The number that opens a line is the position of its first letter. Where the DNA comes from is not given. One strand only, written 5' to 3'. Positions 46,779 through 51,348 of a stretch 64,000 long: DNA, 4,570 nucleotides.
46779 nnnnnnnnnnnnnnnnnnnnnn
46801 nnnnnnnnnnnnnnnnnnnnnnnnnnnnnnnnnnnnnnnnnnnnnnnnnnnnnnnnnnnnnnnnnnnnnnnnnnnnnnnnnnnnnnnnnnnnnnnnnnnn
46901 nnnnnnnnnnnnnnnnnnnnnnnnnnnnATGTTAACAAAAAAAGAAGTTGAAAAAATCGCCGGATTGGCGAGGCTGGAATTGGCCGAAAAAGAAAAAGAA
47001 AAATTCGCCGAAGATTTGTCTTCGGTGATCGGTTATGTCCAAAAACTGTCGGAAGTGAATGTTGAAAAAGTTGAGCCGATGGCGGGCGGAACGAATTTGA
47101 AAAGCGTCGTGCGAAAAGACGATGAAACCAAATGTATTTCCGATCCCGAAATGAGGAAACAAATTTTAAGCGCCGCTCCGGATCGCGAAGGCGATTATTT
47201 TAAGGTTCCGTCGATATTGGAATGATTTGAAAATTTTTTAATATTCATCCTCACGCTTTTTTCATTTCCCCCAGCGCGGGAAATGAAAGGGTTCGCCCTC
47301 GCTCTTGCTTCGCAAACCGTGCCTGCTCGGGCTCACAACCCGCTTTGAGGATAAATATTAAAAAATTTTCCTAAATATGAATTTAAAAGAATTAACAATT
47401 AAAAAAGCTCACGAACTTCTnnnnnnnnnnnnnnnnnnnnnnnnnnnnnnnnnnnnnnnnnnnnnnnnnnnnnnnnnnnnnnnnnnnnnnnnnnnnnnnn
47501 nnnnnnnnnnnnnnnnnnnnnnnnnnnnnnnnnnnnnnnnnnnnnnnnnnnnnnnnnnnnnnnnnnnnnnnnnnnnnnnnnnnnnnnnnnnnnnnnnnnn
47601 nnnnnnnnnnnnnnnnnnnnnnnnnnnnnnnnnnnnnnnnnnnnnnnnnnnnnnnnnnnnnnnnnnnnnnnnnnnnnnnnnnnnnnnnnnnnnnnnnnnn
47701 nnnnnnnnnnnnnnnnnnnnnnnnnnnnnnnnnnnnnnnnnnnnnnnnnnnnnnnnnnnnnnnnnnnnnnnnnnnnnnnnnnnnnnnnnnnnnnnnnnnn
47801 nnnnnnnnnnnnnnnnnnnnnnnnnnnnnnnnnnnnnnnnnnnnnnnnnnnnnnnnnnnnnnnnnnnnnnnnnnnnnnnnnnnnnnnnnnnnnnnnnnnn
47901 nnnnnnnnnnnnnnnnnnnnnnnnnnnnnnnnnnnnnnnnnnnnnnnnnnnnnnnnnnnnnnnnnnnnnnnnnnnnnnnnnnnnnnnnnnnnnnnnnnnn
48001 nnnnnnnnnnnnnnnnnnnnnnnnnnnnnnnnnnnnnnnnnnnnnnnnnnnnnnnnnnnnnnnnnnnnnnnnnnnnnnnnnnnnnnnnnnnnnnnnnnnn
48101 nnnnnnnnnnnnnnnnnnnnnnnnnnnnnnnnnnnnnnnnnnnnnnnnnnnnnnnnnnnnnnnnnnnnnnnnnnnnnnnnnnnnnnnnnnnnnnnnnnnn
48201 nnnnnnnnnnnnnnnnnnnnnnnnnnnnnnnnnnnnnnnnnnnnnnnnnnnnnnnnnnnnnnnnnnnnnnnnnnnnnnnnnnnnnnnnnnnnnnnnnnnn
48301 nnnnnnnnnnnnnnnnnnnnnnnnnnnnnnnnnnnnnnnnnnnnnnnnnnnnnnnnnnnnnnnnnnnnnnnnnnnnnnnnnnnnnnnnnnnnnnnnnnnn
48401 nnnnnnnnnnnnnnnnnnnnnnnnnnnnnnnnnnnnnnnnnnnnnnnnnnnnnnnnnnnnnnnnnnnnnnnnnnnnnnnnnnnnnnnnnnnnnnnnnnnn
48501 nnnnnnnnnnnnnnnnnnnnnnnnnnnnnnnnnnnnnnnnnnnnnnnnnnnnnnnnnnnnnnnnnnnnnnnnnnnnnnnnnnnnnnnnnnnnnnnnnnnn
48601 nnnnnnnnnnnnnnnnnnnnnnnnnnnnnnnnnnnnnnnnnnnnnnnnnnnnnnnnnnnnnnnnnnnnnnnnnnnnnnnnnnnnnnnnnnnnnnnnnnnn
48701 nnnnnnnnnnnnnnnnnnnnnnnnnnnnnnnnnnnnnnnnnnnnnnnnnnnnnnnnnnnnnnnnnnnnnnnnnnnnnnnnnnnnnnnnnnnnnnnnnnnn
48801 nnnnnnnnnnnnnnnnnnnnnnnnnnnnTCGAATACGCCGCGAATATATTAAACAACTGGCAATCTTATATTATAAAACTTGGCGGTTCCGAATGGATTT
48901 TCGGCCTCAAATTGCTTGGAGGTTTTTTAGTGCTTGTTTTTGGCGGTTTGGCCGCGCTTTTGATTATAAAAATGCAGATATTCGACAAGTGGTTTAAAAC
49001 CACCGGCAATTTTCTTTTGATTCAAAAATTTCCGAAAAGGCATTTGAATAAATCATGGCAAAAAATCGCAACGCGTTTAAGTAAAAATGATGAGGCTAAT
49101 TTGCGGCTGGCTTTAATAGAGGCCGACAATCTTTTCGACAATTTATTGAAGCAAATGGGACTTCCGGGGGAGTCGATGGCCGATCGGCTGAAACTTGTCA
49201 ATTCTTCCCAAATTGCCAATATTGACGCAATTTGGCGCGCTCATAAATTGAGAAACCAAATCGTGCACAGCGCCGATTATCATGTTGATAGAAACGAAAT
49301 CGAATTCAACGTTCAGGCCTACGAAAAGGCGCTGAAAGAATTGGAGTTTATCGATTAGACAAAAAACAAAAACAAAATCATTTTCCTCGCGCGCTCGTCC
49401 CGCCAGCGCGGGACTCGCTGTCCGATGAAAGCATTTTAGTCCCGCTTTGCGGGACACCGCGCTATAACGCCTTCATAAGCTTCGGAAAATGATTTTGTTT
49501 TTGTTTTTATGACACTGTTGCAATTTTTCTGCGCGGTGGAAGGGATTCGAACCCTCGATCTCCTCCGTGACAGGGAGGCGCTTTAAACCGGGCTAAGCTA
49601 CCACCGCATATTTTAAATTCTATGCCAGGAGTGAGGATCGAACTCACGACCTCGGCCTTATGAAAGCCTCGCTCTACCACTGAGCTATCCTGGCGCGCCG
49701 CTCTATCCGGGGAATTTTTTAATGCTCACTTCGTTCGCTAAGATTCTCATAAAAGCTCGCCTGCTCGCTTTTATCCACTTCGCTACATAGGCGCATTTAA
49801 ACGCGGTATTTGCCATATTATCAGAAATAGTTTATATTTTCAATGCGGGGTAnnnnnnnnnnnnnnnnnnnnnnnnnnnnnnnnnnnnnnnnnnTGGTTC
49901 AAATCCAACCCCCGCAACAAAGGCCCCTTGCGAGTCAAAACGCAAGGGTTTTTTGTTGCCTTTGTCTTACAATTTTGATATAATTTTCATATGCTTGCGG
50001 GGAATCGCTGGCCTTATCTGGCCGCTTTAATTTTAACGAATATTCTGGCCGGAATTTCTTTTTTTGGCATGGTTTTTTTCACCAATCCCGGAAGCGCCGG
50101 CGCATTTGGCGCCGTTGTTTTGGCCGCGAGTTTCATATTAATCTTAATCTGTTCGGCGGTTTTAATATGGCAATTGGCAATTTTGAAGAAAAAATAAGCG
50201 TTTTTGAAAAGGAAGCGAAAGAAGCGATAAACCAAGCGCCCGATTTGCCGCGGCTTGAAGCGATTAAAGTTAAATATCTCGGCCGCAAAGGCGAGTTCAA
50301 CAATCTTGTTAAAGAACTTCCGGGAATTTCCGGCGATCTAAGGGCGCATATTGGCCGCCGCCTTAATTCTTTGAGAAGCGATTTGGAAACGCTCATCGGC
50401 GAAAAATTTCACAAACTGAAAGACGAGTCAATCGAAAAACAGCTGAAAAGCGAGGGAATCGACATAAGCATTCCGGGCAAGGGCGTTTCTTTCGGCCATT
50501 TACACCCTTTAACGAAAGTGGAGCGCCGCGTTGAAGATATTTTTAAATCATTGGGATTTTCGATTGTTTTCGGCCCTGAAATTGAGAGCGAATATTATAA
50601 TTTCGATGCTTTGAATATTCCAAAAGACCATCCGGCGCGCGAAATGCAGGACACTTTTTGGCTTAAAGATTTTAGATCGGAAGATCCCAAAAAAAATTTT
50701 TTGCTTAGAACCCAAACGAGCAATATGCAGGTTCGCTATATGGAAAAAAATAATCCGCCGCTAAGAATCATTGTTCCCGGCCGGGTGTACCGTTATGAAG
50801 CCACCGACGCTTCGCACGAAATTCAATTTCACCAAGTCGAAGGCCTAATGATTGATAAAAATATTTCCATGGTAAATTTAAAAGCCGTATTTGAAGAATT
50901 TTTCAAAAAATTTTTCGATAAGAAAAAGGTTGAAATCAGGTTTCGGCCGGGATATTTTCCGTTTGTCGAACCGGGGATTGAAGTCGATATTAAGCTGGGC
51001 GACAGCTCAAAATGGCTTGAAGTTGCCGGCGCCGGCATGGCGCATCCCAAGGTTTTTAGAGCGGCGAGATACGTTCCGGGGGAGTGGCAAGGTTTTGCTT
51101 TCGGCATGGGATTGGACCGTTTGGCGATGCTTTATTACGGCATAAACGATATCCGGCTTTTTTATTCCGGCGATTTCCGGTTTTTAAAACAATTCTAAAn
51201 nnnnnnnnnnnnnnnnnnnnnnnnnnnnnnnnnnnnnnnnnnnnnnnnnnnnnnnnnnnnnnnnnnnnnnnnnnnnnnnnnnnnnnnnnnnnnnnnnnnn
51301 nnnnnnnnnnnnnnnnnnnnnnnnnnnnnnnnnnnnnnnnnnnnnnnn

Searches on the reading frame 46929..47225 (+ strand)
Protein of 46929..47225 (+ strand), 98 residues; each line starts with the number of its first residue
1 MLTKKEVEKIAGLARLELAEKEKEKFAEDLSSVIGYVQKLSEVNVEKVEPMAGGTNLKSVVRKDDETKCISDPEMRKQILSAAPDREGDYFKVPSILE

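Call 20: find_encoding_contigs(protein=window:46929-47225:+, flank=10000, max_places=6)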
Protein window:46929-47225:+ (98 aa): no gene with exactly this product is on record in the collection.

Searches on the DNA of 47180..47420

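Call 7: search_rna_families(source=window, start=47180, end=47420, threshold=evalue, max_evalue=10, show_alignments=3)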
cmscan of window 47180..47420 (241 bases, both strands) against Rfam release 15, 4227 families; matches with E-value up to 10: 4.
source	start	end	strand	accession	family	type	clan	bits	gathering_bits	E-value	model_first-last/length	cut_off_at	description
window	47257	47289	-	RF04163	mir-8364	Gene; miRNA;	-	19.1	67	0.42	1-61/61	no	mir-8364 microRNA precursor family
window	47259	47291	+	RF04163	mir-8364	Gene; miRNA;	-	18.8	67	0.5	1-61/61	no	mir-8364 microRNA precursor family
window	47193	47237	+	RF04355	Plastid-atpF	Intron;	-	18.1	52.5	5.6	1-53/53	no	Plastid-atpF group II-D1 intron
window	47344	47355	+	RF00180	REN-SRE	Cis-reg;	-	9.7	41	8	5-16/37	no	Renin stability regulatory element (REN-SRE)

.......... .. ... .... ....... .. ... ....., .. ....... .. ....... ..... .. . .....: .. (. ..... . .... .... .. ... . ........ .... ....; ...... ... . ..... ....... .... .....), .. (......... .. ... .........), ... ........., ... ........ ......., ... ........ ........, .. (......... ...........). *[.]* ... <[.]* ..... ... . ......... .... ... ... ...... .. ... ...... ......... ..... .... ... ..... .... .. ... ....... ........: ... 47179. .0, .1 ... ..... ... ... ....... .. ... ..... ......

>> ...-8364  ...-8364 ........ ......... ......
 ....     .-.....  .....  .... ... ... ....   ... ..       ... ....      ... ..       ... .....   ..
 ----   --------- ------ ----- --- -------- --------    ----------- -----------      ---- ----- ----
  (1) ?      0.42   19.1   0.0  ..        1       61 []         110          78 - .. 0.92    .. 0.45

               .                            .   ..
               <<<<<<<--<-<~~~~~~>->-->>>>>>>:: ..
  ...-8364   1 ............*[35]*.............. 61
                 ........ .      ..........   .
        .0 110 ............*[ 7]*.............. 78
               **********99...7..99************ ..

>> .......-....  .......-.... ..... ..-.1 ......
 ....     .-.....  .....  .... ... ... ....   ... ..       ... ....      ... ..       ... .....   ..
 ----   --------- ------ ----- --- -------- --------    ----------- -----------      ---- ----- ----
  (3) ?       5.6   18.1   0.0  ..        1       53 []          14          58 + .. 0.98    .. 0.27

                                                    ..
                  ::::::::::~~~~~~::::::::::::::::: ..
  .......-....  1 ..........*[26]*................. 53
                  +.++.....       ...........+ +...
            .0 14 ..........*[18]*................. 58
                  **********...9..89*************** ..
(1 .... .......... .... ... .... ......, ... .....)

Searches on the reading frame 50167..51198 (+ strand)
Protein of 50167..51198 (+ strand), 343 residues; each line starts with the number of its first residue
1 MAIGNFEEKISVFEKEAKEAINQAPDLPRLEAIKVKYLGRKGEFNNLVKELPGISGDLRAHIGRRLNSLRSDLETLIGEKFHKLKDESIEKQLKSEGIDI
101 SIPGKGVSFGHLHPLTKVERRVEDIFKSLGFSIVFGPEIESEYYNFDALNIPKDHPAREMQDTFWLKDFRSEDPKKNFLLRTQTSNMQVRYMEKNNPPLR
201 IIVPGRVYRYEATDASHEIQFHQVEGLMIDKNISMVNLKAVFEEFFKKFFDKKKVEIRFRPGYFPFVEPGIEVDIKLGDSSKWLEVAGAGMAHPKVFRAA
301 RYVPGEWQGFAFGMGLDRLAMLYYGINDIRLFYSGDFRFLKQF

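Call 77: search_protein_families(library=pfam, proteins=[window:50167-51198:+], max_evalue=0.00001)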
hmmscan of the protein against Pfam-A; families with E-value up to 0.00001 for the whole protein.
window:50167-51198:+ (343 aa): 2 families
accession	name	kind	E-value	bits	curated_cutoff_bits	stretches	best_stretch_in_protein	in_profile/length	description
PF01409.25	tRNA-synt_2d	-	1.1e-97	326.8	19.8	1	98-343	2-246/246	tRNA synthetases class II core domain (F)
PF02912.23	Phe_tRNA-synt_N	-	6.6e-15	55.3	22.3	1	26-93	2-69/69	Aminoacyl tRNA synthetase class II, N-terminal domain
